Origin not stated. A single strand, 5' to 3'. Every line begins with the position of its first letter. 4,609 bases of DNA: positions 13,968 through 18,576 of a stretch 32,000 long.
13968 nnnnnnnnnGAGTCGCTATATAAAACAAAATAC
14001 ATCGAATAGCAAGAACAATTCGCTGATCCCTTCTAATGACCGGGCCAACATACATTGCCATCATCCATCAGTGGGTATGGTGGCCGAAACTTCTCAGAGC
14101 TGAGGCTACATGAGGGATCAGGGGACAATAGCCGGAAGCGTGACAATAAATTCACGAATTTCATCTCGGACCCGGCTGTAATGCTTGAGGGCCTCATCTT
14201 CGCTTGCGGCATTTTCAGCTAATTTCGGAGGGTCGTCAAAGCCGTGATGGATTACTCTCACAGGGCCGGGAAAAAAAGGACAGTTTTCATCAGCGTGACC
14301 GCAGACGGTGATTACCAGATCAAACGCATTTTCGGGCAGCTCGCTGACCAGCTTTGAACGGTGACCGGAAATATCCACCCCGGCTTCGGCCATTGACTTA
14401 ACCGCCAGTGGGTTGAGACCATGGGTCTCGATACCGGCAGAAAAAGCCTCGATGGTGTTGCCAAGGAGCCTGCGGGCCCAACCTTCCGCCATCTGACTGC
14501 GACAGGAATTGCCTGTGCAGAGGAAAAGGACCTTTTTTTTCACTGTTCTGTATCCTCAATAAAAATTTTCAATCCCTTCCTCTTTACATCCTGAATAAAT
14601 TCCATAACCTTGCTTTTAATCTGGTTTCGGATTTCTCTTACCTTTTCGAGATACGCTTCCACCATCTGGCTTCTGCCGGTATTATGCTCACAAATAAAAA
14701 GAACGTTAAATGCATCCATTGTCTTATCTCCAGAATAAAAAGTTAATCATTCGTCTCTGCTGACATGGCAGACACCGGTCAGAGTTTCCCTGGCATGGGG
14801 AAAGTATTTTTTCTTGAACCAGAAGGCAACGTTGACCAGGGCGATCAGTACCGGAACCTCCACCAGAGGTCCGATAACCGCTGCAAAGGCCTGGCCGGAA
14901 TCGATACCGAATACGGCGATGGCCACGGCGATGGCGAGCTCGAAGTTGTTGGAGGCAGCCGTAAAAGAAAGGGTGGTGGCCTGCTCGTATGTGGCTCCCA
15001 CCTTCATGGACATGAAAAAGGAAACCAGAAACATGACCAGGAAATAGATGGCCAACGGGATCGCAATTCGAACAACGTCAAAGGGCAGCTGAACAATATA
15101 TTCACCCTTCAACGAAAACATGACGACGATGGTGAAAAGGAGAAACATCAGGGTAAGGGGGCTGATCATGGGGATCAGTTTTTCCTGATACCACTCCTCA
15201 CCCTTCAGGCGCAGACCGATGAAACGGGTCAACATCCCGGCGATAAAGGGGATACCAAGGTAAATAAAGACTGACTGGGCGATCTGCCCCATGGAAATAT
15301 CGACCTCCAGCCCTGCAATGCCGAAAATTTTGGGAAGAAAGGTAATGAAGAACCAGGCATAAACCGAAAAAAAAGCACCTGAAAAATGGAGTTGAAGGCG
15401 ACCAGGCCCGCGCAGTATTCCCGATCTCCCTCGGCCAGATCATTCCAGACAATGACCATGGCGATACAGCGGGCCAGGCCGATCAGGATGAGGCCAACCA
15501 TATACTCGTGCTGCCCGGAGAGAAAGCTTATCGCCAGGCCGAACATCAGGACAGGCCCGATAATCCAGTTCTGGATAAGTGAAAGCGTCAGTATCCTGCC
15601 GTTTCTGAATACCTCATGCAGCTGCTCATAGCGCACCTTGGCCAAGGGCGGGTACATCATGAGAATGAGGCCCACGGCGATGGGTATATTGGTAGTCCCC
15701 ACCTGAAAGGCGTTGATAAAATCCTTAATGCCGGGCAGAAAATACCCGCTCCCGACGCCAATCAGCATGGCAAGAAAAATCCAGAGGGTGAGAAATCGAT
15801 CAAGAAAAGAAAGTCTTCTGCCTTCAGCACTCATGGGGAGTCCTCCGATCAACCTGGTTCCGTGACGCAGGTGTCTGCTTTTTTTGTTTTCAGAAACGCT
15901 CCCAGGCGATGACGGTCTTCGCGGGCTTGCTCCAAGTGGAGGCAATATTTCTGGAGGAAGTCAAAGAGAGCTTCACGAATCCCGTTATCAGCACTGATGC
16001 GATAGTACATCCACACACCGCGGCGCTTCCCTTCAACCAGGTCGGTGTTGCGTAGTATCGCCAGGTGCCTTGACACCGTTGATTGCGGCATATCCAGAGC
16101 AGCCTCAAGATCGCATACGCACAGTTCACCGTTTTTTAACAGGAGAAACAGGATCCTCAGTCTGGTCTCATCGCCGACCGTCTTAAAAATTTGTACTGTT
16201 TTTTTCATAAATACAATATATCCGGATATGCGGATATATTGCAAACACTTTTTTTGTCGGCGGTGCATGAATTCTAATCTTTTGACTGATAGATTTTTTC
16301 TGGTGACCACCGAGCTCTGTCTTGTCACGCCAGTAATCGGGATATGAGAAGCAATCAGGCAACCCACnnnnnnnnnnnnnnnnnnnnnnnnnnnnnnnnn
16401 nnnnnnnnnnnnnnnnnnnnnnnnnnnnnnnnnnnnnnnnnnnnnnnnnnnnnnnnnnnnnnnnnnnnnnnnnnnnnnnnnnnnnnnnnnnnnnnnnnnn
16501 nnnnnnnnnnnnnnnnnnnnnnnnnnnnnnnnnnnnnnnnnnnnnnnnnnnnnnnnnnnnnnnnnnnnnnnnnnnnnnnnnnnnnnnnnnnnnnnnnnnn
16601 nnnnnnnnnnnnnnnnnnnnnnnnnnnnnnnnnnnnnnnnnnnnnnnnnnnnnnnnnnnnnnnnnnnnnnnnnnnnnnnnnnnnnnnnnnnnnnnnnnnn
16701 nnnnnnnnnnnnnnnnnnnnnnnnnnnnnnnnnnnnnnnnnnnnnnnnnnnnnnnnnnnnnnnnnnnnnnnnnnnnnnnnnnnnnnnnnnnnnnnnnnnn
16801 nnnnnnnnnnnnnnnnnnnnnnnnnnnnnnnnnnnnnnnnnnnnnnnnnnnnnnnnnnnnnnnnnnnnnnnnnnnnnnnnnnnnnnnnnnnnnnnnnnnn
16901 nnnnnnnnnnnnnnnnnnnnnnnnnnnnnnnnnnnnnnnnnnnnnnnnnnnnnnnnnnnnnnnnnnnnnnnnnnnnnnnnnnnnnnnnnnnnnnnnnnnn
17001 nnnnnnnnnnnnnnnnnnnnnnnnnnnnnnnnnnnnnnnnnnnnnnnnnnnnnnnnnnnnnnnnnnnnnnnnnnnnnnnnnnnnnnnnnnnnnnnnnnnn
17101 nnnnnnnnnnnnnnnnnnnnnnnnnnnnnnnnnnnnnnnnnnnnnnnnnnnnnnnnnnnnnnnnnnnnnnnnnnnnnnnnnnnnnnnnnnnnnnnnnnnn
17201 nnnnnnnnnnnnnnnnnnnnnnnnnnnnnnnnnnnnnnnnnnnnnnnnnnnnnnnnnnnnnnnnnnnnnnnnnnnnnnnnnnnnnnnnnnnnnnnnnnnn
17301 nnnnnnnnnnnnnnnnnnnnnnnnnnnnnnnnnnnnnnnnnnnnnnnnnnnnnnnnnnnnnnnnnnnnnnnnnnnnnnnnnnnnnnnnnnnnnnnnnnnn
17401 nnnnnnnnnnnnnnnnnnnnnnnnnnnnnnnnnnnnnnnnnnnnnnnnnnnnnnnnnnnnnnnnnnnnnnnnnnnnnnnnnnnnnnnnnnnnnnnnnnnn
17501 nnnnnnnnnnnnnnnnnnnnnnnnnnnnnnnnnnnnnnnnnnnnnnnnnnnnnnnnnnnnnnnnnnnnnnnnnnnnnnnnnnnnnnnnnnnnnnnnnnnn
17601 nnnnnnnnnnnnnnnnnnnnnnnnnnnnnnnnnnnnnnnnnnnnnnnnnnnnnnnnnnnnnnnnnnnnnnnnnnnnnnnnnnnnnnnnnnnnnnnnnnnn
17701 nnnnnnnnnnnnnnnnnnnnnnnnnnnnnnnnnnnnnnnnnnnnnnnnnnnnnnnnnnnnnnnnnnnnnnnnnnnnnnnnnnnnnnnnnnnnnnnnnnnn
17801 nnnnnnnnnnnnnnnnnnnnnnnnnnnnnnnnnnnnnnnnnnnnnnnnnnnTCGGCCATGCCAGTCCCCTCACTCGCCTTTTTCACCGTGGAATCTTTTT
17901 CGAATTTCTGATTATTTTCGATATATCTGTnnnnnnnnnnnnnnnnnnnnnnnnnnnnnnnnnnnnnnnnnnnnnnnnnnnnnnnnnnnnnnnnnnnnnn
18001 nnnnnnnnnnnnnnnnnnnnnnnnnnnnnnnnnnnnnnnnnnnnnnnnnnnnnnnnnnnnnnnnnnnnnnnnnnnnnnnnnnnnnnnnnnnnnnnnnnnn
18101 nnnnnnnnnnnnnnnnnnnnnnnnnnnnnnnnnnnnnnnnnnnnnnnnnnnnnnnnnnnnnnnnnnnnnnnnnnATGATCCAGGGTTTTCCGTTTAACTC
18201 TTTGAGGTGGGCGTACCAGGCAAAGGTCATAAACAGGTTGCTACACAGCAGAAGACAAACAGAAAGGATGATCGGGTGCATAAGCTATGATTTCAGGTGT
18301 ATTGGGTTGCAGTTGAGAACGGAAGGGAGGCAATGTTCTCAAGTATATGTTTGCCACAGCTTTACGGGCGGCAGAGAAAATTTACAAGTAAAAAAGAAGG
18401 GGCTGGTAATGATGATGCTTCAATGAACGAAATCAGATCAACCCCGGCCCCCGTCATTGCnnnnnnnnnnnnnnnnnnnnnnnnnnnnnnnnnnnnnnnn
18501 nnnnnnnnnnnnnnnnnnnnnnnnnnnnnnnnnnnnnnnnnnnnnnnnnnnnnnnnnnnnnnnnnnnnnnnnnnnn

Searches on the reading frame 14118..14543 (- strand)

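Call 10: search_protein_families(library=pfam, proteins=[window:14118-14543:-], max_evalue=0.001)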
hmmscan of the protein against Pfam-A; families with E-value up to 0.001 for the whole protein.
window:14118-14543:- (141 aa): 1 family
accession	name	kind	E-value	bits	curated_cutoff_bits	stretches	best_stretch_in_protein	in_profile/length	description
PF01451.26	LMWPc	-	2.4e-18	67.2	23.2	1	5-93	1-98/144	Low molecular weight phosphotyrosine protein phosphatase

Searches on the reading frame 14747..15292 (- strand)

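Call 10: search_protein_families(library=pfam, proteins=[window:14747-15292:-], max_evalue=0.001)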
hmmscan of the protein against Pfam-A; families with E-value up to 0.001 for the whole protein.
window:14747-15292:- (181 aa): 1 family
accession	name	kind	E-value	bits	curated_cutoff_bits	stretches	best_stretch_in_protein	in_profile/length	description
PF01758.21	SBF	-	1.1e-14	55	24.3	1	2-68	129-190/191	Sodium Bile acid symporter family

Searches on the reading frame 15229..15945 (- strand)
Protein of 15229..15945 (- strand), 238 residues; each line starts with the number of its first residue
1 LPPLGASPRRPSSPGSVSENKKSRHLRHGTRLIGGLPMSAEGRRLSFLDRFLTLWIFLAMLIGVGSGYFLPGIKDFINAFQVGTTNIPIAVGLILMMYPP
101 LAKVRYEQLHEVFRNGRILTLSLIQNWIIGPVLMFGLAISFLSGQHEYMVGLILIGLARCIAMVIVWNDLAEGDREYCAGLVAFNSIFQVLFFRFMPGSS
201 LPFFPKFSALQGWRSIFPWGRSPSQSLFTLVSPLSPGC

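Call 10: search_protein_families(library=pfam, proteins=[window:15229-15945:-], max_evalue=0.001)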
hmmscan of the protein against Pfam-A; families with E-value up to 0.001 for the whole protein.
window:15229-15945:- (238 aa): 1 family
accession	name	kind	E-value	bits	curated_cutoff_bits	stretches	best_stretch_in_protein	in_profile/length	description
PF01758.21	SBF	-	2.2e-39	135.6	24.3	1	91-193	2-107/191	Sodium Bile acid symporter family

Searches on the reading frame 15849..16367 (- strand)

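Call 10: search_protein_families(library=pfam, proteins=[window:15849-16367:-], max_evalue=0.001)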
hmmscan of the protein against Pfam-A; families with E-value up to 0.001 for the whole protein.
window:15849-16367:- (172 aa): 5 families
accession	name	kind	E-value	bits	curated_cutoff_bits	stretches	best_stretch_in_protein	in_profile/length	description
PF01022.26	HTH_5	-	1.6e-18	66.7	22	1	66-112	1-46/47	Bacterial regulatory protein, arsR family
PF12840.13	HTH_20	-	3.5e-07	30.5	27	1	65-112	2-49/51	Helix-turn-helix domain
PF13412.12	HTH_24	-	2.4e-05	24.2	21.9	1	66-111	2-47/48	Winged helix-turn-helix DNA-binding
PF12802.13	MarR_2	-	5.4e-05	23.7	27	1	69-112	7-51/61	MarR family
PF01978.25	TrmB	-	0.00071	19.8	25.6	0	71-122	12-63/68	Sugar-specific transcriptional regulator TrmB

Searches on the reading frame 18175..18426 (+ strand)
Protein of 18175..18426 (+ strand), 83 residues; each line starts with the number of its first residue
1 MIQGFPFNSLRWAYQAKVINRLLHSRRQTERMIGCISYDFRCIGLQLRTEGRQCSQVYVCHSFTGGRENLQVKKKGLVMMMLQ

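Call 43: search_protein_families(library=pfam, proteins=[window:18175-18426:+], max_evalue=0.1)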
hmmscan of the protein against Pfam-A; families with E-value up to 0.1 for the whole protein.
window:18175-18426:+ (83 aa): 1 family
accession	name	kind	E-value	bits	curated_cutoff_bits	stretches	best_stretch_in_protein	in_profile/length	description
PF24139.1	TPR_TNPO3_IPO13_4th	-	0.076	13.5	27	1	12-47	11-46/105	Transportin-3/Importin-13 fourth TPR domain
